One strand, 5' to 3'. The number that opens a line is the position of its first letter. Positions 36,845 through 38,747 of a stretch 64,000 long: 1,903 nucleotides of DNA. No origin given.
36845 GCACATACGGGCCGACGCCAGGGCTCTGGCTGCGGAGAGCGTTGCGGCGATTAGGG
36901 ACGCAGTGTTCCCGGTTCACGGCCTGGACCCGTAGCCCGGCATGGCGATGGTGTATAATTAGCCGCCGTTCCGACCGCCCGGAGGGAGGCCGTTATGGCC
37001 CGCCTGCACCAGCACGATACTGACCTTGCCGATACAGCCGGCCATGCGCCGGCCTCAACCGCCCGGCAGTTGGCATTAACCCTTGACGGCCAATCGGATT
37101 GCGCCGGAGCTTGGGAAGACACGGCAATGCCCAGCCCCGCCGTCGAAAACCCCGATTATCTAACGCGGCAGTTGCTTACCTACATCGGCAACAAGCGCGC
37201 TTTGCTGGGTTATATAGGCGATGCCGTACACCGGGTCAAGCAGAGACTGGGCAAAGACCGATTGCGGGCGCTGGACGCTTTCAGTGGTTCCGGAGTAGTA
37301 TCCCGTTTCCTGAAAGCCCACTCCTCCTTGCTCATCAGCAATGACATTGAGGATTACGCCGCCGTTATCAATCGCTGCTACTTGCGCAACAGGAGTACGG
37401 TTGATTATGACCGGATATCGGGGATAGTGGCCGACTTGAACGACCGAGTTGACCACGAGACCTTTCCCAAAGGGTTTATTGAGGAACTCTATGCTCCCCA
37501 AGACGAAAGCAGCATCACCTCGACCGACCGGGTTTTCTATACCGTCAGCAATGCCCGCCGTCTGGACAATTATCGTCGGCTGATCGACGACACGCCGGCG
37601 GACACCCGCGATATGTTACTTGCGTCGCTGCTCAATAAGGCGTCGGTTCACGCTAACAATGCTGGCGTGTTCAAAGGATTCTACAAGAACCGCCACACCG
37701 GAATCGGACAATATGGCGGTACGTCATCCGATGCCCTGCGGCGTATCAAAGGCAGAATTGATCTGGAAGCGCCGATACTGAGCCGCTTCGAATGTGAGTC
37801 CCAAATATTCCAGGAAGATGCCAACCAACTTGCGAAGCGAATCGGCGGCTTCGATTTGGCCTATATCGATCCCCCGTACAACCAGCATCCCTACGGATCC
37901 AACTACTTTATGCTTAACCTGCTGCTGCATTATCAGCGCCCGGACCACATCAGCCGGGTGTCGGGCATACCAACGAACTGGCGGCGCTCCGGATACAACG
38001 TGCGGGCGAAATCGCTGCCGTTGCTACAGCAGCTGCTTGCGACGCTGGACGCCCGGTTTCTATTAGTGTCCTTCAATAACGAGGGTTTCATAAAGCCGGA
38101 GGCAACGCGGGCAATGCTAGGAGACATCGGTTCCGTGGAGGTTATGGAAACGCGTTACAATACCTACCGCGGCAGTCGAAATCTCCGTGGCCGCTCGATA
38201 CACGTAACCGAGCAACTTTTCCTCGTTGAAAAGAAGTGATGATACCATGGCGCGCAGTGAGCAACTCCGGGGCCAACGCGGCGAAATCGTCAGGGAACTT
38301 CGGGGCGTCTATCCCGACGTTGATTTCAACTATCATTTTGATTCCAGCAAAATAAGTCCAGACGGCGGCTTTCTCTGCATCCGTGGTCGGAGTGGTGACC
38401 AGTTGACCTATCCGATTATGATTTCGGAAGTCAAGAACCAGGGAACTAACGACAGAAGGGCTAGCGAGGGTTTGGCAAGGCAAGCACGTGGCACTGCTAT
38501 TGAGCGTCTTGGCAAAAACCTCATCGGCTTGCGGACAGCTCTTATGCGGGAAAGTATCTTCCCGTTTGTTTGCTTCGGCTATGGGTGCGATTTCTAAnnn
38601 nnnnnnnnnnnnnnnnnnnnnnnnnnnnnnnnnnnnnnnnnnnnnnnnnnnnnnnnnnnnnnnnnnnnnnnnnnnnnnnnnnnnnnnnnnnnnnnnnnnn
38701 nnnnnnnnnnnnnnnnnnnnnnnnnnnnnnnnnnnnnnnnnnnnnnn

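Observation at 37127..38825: EcoRI-family R-M pair whose endonuclease is knocked out by a single in-frame TAA while the methylase is intact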

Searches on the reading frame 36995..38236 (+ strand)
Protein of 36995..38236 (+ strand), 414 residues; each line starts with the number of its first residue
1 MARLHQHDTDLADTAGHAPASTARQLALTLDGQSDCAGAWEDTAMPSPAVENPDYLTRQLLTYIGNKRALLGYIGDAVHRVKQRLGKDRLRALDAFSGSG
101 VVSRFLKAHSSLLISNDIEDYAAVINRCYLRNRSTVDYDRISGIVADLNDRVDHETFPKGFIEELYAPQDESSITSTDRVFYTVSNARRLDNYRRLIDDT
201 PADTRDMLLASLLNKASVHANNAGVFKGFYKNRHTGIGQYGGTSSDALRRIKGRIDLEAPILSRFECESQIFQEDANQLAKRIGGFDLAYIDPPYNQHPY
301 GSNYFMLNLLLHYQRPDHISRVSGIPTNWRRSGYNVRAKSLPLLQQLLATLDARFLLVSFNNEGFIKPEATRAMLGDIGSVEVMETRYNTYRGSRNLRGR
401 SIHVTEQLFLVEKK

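Call 4: search_protein_families(library=pfam, proteins=[window:37127-38236:+], max_evalue=1)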
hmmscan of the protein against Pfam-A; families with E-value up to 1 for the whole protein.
window:37127-38236:+ (370 aa): 2 families
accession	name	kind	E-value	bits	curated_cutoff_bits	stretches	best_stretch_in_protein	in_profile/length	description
PF02086.21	MethyltransfD12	-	5.8e-19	69.2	22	1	19-273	1-207/253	D12 class N6 adenine-specific DNA methyltransferase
PF03602.21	Cons_hypoth95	-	0.0052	16.9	24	1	230-255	102-127/182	Conserved hypothetical protein 95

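Call 10: search_protein_families(library=ncbifam, proteins=[window:37127-38236:+], max_evalue=0.01)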
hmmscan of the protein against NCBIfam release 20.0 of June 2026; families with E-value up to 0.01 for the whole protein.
window:37127-38236:+ (370 aa): 0 families

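Call 15: find_homologous_proteins(query=window:37127-38236:+, max_evalue=0.001)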
Query window:37127-38236:+ (370 aa): 7998 proteins with E <= 0.001 among 8000 candidates; the best 120 are listed.
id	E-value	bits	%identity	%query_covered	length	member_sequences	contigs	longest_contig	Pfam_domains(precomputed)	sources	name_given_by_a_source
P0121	2.2e-245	831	100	100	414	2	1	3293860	PF02086.22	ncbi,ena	-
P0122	6.9e-216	734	87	100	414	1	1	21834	PF02086.22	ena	-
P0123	3.8e-204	696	84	100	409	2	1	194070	PF02086.22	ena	-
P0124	8.9e-203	691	83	100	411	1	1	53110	PF02086.22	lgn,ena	-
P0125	8.0e-198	675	80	98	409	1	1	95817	PF02086.22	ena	-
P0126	2.1e-194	663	79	99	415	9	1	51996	PF02086.22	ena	-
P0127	8.8e-194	661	80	98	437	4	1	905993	PF02086.22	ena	-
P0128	2.1e-193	660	79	99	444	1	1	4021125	PF02086.22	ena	-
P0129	2.2e-193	660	79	99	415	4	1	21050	PF02086.22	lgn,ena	-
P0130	4.2e-193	659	80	100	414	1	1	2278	PF02086.22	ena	-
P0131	6.4e-193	659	79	99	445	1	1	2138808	PF02086.22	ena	-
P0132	1.3e-192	658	79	99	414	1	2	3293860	PF02086.22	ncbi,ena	-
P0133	1.4e-192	658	79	100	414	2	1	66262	PF02086.22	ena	-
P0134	2.6e-192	657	79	98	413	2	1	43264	PF02086.22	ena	-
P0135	3.2e-192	656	79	100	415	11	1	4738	PF02086.22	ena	-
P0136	9.6e-192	655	80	99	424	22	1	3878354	PF02086.22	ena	-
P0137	3.6e-191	653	78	99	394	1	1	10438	PF02086.22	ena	-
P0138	6.1e-191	652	78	99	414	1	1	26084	PF02086.22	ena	-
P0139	1.4e-190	651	78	99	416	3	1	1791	PF02086.22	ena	-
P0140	3.0e-190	650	79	100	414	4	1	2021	PF02086.22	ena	-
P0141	3.9e-187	640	77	99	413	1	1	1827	PF02086.22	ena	-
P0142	2.1e-183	627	76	98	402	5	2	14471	PF02086.22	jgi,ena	-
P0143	9.5e-182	622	74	99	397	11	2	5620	PF02086.22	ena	-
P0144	8.4e-181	619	75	99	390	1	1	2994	PF02086.22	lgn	-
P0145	9.6e-179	612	74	99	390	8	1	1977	PF02086.22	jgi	-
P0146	1.6e-178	611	74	99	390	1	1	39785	PF02086.22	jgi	-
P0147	1.9e-178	611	73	99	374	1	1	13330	PF02086.22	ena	-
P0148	4.1e-178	610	72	99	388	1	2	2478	PF02086.22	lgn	-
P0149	6.6e-178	609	73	99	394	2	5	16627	PF02086.22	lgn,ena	-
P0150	8.5e-178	609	74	99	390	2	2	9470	PF02086.22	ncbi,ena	-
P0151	1.7e-177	608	72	99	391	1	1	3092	PF02086.22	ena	-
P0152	2.0e-177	608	73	99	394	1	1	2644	PF02086.22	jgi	jgi:adenine-specific DNA-methyltransferase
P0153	3.1e-177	607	73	99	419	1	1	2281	PF02086.22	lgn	-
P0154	3.3e-177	607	72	99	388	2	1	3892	PF02086.22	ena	-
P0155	3.6e-177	607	74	99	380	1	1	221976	PF02086.22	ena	-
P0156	4.3e-177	607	73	99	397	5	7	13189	PF02086.22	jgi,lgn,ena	-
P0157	5.0e-177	606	73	99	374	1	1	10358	PF02086.22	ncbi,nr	ncbi:MAG: DNA adenine methylase [Chloroflexi bacterium]|nr:DNA adenine methylase [Chloroflexota bact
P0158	8.6e-177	606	71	99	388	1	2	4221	PF02086.22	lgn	-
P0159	1.1e-176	605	72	99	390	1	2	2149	PF02086.22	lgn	-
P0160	1.2e-176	605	72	99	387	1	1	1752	PF02086.22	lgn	-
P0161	1.6e-176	605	72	98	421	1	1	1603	PF02086.22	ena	-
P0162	1.6e-176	605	72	99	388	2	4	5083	PF02086.22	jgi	-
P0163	1.8e-176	605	72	99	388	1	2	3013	PF02086.22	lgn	-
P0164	2.7e-176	604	73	99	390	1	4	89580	PF02086.22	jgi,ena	jgi:adenine-specific DNA-methyltransferase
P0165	2.8e-176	604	73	99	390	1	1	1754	PF02086.22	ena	-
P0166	2.9e-176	604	73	99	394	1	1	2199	PF02086.22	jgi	-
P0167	3.0e-176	604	70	99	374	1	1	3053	PF02086.22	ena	-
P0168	3.3e-176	604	70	99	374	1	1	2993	PF02086.22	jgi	-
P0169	3.5e-176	604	72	99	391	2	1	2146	PF02086.22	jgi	-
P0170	3.6e-176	604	72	99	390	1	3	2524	PF02086.22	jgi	-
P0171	4.3e-176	603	72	99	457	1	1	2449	PF02086.22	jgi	jgi:adenine-specific DNA-methyltransferase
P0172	5.7e-176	603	73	99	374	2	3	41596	PF02086.22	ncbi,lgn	-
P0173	6.7e-176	603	72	99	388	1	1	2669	PF02086.22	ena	-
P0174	7.2e-176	603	74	99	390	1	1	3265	PF02086.22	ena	-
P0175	8.1e-176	602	72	99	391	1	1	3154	PF02086.22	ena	-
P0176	1.2e-175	602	72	99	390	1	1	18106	PF02086.22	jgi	-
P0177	1.8e-175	601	72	99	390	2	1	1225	PF02086.22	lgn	-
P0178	1.9e-175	601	71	99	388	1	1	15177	PF02086.22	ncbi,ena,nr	ncbi:MAG: DNA adenine methylase [Meiothermus silvanus]|nr:DNA adenine methylase [Allomeiothermus sil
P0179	1.9e-175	601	71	99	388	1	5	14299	PF02086.22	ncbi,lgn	ncbi:MAG: DNA adenine methylase [Deinococcota bacterium]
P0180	2.6e-175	601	71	99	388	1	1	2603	PF02086.22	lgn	-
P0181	2.9e-175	601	71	99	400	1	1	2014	PF02086.22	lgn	-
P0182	3.0e-175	600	73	99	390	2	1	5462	PF02086.22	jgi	-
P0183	3.3e-175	600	72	99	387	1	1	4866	PF02086.22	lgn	-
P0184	3.3e-175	600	71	99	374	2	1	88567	PF02086.22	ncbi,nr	ncbi:MAG: DNA adenine methylase [Candidatus Coatesbacteria bacterium]|nr:DNA adenine methylase [Cand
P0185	3.8e-175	600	71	99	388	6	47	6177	PF02086.22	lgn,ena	-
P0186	4.2e-175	600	72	99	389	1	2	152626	PF02086.22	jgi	jgi:adenine-specific DNA-methyltransferase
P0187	5.4e-175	600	72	99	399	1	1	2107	PF02086.22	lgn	-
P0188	5.8e-175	600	72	99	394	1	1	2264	PF02086.22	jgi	jgi:adenine-specific DNA-methyltransferase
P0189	6.0e-175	599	73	99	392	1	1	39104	PF02086.22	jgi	jgi:adenine-specific DNA-methyltransferase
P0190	6.4e-175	599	72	99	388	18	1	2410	PF02086.22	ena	-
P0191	6.5e-175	599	72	99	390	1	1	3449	PF02086.22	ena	-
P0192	6.7e-175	599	72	99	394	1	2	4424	PF02086.22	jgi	jgi:adenine-specific DNA-methyltransferase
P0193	6.8e-175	599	74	99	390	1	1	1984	PF02086.22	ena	-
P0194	7.1e-175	599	71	99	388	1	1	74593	PF02086.22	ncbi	-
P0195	7.4e-175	599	72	99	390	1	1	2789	PF02086.22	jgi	jgi:adenine-specific DNA-methyltransferase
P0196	7.6e-175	599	72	99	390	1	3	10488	PF02086.22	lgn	-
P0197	9.3e-175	599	72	99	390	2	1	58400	PF02086.22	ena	-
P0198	1.1e-174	599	72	99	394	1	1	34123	PF02086.22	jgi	-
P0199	1.2e-174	599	71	99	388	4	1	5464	PF02086.22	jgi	jgi:adenine-specific DNA-methyltransferase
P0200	1.2e-174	599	71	100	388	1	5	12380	PF02086.22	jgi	-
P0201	1.2e-174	599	71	100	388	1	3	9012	PF02086.22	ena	-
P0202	1.2e-174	598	71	99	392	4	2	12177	PF02086.22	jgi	jgi:adenine-specific DNA-methyltransferase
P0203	1.2e-174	598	71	100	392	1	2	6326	PF02086.22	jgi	jgi:adenine-specific DNA-methyltransferase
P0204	1.4e-174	598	73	98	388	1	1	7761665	PF02086.22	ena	-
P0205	1.4e-174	598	72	99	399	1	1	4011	PF02086.22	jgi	-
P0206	1.5e-174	598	71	100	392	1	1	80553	PF02086.22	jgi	jgi:adenine-specific DNA-methyltransferase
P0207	1.6e-174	598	73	98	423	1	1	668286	PF02086.22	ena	-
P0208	1.6e-174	598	72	99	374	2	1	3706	PF02086.22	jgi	-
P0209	2.0e-174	598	72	99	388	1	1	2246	PF02086.22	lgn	-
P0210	2.3e-174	598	71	99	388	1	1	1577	PF02086.22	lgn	-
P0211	2.3e-174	598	71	99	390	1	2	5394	PF02086.22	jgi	-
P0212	2.3e-174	598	71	99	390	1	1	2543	PF02086.22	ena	-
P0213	2.5e-174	597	70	99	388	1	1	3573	PF02086.22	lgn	-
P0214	2.5e-174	597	71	99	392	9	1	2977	PF02086.22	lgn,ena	-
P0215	2.7e-174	597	71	99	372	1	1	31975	PF02086.22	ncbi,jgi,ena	-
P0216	2.7e-174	597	71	99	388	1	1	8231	PF02086.22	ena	-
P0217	3.2e-174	597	71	99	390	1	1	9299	PF02086.22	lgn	-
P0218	3.3e-174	597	72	99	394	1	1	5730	PF02086.22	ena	-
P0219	3.9e-174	597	71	99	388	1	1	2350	PF02086.22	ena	-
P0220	4.9e-174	597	71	99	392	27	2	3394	PF02086.22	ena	-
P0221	5.0e-174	596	70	99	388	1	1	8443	PF02086.22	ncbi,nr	ncbi:MAG: DNA adenine methylase [Candidatus Brockarchaeota archaeon]|nr:DNA adenine methylase [Candi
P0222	5.2e-174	596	72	99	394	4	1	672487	PF02086.22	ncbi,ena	-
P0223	6.2e-174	596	71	99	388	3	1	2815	PF02086.22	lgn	-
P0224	6.3e-174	596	71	99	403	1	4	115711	PF02086.22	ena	-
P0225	6.4e-174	596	71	99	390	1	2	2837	PF02086.22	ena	-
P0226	6.4e-174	596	71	99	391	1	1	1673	PF02086.22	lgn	-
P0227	6.6e-174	596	71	99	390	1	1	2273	PF02086.22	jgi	-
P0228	6.7e-174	596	72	99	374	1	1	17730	PF02086.22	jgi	-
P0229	6.8e-174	596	71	99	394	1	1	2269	PF02086.22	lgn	-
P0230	8.1e-174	596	71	99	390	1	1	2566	PF02086.22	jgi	-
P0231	8.1e-174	596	71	99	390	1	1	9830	PF02086.22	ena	-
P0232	9.7e-174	596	71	99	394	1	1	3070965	PF02086.22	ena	-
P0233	1.0e-173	595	71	99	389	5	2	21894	PF02086.22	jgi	-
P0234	1.1e-173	595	71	99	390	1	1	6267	PF02086.22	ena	-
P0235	1.2e-173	595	71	99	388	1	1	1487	PF02086.22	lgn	-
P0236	1.3e-173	595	71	99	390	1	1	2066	PF02086.22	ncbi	-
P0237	1.3e-173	595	71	99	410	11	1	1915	PF02086.22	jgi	jgi:adenine-specific DNA-methyltransferase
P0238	1.5e-173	595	71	99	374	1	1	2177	PF02086.22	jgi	jgi:adenine-specific DNA-methyltransferase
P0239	1.7e-173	595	71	99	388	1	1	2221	PF02086.22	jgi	-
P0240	1.7e-173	595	71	99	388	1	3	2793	PF02086.22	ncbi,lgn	-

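Call 17: find_encoding_contigs(protein=P0132, flank=6000, max_places=4)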
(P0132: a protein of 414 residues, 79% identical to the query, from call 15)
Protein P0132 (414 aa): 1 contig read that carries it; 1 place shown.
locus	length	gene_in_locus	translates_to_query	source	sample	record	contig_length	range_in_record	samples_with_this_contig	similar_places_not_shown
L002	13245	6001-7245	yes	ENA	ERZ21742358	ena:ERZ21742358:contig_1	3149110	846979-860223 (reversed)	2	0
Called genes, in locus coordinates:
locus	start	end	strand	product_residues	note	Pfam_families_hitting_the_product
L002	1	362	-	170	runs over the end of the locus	PF02776:TPP_enzyme_N (faint)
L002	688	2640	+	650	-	PF00664:ABC_membrane, PF00005:ABC_tran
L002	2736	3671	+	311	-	PF13379:NMT1_2, PF09084:NMT1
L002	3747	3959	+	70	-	-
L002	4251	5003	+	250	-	PF00106:adh_short, PF08659:KR, PF13561:adh_short_C2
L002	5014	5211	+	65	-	-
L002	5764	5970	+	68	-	-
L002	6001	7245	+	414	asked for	PF02086:MethyltransfD12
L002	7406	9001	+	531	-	PF07969:Amidohydro_3, PF01979:Amidohydro_1 (weak)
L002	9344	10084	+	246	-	-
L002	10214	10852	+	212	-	-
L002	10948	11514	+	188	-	-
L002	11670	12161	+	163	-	-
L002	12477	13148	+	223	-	-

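Call 18: find_encoding_contigs(protein=P0121, flank=6000, max_places=4)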
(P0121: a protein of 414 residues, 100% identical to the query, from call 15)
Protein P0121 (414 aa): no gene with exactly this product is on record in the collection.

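Call 20: find_encoding_contigs(protein=P0122, flank=5000, max_places=3)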
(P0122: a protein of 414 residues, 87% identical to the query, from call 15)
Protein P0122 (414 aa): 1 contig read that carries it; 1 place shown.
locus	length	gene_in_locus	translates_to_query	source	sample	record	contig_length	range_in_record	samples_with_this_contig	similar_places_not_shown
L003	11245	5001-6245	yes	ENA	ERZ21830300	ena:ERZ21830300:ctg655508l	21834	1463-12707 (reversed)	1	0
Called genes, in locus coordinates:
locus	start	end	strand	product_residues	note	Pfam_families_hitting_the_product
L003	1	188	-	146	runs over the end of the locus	-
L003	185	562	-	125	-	PF08937:ThsB_TIR, PF13676:TIR_2 (weak)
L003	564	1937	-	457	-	PF00202:Aminotran_3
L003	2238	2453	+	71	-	PF04014:MazE_antitoxin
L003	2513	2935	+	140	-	PF00903:Glyoxalase, PF13669:Glyoxalase_4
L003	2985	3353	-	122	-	-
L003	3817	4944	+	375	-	PF00850:Hist_deacetyl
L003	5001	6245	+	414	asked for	PF02086:MethyltransfD12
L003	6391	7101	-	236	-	-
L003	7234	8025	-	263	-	PF14801:TrmI-like_N, PF21985:TR61B_FKBP-like (weak), PF08704:GCD14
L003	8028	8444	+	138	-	PF09969:DUF2203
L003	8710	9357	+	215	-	PF13784:Fic_N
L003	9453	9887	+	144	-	-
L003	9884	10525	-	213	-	PF00089:Trypsin, PF13365:Trypsin_2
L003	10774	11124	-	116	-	PF00171:Aldedh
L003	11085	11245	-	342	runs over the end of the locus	PF00171:Aldedh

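Call 21: find_encoding_contigs(protein=P0123, flank=5000, max_places=3)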
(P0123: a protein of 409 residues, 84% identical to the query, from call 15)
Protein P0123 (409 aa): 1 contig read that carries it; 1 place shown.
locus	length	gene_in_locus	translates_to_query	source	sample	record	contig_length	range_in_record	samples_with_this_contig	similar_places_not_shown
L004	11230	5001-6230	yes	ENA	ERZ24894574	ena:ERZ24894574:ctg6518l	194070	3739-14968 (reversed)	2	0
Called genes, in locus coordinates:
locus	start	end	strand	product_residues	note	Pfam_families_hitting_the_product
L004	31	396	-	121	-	PF13650:Asp_protease_2 (weak), PF13975:gag-asp_proteas (weak)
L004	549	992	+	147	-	PF22636:FlK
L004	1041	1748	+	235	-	PF00190:Cupin_1 (faint), PF06339:Ectoine_synth (faint), PF02311:AraC_binding (weak), PF01050:MannoseP_isomer (faint), PF07883:Cupin_2, PF07883:Cupin_2, PF02311:AraC_binding (weak), PF05899:Cupin_3 (weak), +1 more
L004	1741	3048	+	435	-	PF03952:Enolase_N, PF00113:Enolase_C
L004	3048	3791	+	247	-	PF02527:GidB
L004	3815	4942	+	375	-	PF00850:Hist_deacetyl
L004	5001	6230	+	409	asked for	PF02086:MethyltransfD12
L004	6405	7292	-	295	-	PF14801:TrmI-like_N, PF08704:GCD14, PF01135:PCMT (faint)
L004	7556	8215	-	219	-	-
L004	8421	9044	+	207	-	-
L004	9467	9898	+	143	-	PF09969:DUF2203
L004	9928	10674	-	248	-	PF00089:Trypsin, PF13365:Trypsin_2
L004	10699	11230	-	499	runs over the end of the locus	PF00171:Aldedh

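Call 22: find_encoding_contigs(protein=P0124, flank=5000, max_places=3)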
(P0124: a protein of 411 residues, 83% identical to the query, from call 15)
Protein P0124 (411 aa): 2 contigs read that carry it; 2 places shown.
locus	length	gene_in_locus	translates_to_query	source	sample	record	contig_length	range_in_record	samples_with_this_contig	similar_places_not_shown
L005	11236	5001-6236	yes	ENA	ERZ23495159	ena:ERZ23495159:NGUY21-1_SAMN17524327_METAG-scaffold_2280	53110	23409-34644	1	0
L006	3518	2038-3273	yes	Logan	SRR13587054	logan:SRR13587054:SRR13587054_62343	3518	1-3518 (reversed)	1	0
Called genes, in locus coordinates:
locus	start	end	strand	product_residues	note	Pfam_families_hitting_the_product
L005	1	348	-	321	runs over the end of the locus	PF00389:2-Hacid_dh, PF02826:2-Hacid_dh_C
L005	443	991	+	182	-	PF22636:FlK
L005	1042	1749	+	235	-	PF00190:Cupin_1 (faint), PF06249:EutQ (faint), PF06339:Ectoine_synth (faint), PF02311:AraC_binding, PF07883:Cupin_2, PF07883:Cupin_2, PF02311:AraC_binding (weak), PF05899:Cupin_3 (weak), +2 more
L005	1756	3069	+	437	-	PF03952:Enolase_N, PF13378:MR_MLE_C (faint), PF00113:Enolase_C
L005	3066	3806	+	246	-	PF02527:GidB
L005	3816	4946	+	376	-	PF00850:Hist_deacetyl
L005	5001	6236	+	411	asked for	PF02086:MethyltransfD12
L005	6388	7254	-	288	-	PF14801:TrmI-like_N, PF08704:GCD14, PF01135:PCMT (weak), PF13847:Methyltransf_31 (faint)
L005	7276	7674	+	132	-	PF09969:DUF2203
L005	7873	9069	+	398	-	PF13784:Fic_N, PF02661:Fic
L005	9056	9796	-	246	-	PF00089:Trypsin, PF13365:Trypsin_2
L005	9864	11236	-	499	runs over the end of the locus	PF00171:Aldedh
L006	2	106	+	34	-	?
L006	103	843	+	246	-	PF02527:GidB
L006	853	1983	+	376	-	PF00850:Hist_deacetyl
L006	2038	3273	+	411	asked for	PF02086:MethyltransfD12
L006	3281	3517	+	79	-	?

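Call 60: find_encoding_contigs(protein=P0243, flank=4000, max_places=3)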
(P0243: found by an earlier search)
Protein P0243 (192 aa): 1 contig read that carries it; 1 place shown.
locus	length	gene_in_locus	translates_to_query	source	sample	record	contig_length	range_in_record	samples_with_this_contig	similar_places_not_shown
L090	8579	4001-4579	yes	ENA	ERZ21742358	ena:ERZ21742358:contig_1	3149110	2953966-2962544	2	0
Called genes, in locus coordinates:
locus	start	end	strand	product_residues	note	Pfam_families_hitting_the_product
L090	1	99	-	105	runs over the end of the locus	-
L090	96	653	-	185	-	PF12804:NTP_transf_3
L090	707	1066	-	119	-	-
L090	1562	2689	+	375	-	PF00850:Hist_deacetyl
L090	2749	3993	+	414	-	PF02086:MethyltransfD12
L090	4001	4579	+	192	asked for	PF02963:EcoRI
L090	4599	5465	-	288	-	PF14801:TrmI-like_N, PF08704:GCD14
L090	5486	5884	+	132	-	PF09969:DUF2203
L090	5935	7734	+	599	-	PF01019:G_glu_transpept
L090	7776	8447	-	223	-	PF00730:HhH-GPD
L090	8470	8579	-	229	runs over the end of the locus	PF17746:SfsA_N, PF03749:SfsA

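Call 63: search_solved_structures(query=window:36995-38236:+, max_evalue=0.01)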
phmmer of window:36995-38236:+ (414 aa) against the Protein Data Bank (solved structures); distinct sequences matched with E-value up to 0.01: 0.

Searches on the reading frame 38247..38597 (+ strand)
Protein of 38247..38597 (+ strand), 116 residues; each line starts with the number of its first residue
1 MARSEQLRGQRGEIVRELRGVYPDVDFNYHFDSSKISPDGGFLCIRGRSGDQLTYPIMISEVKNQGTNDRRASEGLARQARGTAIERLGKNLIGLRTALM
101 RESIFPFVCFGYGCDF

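Call 4: search_protein_families(library=pfam, proteins=[window:38247-38594:+], max_evalue=1)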
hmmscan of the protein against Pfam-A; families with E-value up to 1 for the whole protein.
window:38247-38594:+ (116 aa): 2 families
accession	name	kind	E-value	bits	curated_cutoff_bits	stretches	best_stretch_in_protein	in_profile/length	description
PF02963.22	EcoRI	-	9.4e-07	28.6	22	1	12-116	48-158/257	Restriction endonuclease EcoRI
PF04879.21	Molybdop_Fe4S4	-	0.24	11.9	22.7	1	40-55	39-54/55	Molybdopterin oxidoreductase Fe4S4 domain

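Call 56: find_encoding_contigs(protein=window:38247-38597:+, flank=3000, max_places=6)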
Protein window:38247-38597:+ (116 aa): no gene with exactly this product is on record in the collection.
